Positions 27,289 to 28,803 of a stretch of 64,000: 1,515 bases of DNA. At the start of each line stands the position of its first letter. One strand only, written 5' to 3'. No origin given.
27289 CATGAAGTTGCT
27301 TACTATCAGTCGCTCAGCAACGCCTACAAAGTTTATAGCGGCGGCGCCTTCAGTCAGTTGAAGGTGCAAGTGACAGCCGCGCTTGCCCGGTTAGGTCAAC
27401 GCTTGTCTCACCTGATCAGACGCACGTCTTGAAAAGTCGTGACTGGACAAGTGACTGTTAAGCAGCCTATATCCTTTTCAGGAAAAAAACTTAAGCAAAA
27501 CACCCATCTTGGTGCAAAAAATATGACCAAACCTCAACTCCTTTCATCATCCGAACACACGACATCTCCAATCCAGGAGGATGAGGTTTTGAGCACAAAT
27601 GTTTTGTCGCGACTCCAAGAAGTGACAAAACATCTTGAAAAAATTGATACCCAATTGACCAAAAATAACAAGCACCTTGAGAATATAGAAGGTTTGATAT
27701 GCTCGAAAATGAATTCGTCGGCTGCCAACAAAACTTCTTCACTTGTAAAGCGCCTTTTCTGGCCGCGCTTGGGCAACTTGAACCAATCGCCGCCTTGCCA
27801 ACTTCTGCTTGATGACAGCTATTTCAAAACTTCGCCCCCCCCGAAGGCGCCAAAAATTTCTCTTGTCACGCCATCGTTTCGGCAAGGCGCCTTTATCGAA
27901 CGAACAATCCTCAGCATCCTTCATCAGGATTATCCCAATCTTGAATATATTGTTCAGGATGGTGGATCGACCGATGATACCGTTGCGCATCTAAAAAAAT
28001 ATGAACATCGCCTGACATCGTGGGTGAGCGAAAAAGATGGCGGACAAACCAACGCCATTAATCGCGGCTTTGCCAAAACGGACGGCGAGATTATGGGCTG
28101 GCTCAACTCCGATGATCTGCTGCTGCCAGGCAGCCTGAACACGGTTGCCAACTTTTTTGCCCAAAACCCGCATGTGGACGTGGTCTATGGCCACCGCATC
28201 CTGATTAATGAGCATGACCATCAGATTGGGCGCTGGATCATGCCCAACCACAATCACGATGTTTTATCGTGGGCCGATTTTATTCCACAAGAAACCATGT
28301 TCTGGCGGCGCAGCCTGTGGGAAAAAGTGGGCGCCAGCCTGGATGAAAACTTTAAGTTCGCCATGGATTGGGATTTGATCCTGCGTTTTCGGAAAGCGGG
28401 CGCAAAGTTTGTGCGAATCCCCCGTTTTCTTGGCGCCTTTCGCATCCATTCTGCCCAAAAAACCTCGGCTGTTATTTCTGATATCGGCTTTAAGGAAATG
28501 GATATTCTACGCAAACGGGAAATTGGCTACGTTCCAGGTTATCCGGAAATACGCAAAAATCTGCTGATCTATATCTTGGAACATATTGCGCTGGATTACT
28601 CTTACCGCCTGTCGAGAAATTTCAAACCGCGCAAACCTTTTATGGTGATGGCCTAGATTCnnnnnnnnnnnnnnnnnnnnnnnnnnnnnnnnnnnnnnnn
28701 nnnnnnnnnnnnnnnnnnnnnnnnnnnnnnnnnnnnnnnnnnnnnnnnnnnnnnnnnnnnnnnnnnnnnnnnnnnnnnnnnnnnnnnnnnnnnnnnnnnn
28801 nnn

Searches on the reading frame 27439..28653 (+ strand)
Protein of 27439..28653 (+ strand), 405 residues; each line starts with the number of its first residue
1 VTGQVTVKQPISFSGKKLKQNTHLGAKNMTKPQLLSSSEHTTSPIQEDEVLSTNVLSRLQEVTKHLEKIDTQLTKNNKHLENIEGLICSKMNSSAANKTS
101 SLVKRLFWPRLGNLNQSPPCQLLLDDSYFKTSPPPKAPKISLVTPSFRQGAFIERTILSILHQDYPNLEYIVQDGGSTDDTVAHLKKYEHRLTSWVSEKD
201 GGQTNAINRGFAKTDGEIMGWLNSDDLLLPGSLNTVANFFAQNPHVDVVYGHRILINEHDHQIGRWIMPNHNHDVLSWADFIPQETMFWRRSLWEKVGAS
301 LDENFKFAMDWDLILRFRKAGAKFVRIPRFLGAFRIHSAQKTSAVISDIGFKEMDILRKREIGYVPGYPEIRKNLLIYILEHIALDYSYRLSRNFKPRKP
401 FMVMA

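Call 70: search_protein_families(library=pfam, proteins=[window:27439-28653:+], max_evalue=0.0001)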
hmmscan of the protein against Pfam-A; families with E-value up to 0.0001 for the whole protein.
window:27439-28653:+ (405 aa): 4 families
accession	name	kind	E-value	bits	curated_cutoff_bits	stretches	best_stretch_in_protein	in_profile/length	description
PF00535.33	Glycos_transf_2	-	2.3e-23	83.4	23.3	1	141-265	1-127/168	Glycosyl transferase family 2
PF13641.12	Glyco_tranf_2_3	-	9.1e-12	45.9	27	1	138-325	1-202/230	Glycosyltransferase like family 2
PF10111.15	Glyco_tranf_2_2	-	1.8e-11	44.5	27.3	1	151-328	13-210/276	Glycosyltransferase like family 2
PF13632.12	Glyco_trans_2_3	-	8.3e-06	26.2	27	1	222-329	5-118/198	Glycosyl transferase family group 2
